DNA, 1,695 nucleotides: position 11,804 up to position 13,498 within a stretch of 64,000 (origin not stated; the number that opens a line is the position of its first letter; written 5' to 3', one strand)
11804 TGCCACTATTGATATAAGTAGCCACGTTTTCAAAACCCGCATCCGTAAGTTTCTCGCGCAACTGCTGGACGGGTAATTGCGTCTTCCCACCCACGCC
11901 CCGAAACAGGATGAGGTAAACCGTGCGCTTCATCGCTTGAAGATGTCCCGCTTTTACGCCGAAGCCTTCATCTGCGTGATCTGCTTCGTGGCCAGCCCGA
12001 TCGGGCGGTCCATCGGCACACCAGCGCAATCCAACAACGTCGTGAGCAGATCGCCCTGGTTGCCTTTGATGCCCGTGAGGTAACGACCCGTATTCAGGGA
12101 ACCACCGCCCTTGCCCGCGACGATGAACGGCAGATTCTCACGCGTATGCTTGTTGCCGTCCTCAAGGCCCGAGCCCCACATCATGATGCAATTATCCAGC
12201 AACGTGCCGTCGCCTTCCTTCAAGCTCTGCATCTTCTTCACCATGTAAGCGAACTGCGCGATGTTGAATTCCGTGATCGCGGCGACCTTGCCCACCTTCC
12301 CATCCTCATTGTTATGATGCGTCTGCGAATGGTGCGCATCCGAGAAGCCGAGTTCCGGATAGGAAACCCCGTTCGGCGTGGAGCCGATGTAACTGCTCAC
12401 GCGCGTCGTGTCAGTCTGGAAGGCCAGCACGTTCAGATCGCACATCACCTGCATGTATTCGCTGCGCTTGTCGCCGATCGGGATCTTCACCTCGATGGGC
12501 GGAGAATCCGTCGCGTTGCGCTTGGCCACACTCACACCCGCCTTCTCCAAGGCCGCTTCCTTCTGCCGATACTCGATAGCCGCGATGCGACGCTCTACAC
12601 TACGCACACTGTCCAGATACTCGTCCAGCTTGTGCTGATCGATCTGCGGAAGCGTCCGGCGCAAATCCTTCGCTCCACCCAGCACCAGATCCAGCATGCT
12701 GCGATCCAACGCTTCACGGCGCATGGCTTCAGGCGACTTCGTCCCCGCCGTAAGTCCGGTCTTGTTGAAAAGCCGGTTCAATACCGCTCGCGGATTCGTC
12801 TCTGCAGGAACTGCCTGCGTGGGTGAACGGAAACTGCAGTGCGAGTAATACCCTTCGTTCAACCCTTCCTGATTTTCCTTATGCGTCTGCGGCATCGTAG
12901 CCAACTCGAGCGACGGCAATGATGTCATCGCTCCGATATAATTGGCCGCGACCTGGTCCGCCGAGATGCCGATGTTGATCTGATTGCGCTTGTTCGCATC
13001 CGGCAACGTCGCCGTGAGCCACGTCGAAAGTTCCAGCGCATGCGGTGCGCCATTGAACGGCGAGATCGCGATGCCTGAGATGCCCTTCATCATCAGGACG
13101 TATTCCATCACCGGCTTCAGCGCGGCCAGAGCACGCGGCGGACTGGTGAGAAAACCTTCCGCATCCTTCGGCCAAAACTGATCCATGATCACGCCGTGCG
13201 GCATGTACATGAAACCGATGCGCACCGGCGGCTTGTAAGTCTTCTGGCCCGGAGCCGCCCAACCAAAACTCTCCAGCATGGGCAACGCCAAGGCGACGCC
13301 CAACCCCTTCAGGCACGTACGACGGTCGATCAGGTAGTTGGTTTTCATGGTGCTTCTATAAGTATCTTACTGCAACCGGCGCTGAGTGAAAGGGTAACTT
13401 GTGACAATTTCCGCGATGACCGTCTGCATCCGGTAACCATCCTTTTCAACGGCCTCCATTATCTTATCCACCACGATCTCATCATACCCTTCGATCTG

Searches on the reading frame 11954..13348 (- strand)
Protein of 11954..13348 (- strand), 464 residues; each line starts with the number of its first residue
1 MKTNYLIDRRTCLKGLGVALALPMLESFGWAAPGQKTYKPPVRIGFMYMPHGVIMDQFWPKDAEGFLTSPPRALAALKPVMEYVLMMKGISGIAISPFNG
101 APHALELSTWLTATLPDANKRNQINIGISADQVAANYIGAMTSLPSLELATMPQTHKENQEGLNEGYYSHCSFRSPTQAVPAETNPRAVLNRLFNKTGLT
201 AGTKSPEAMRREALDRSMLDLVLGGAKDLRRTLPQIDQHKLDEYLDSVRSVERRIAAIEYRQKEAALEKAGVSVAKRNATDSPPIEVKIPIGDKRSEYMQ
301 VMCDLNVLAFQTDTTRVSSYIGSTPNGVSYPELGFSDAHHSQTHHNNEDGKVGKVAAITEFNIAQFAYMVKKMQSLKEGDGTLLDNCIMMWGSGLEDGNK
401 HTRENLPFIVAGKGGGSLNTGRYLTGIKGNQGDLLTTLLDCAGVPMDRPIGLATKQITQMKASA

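Call 6: search_protein_families(library=pfam, proteins=[window:11954-13348:-], max_evalue=0.01)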
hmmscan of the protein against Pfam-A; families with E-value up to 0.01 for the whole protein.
window:11954-13348:- (464 aa): 1 family
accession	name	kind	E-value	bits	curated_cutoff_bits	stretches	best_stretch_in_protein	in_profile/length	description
PF07586.16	HXXSHH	-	3.8e-79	266.9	30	1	43-367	1-307/307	Protein of unknown function (DUF1552)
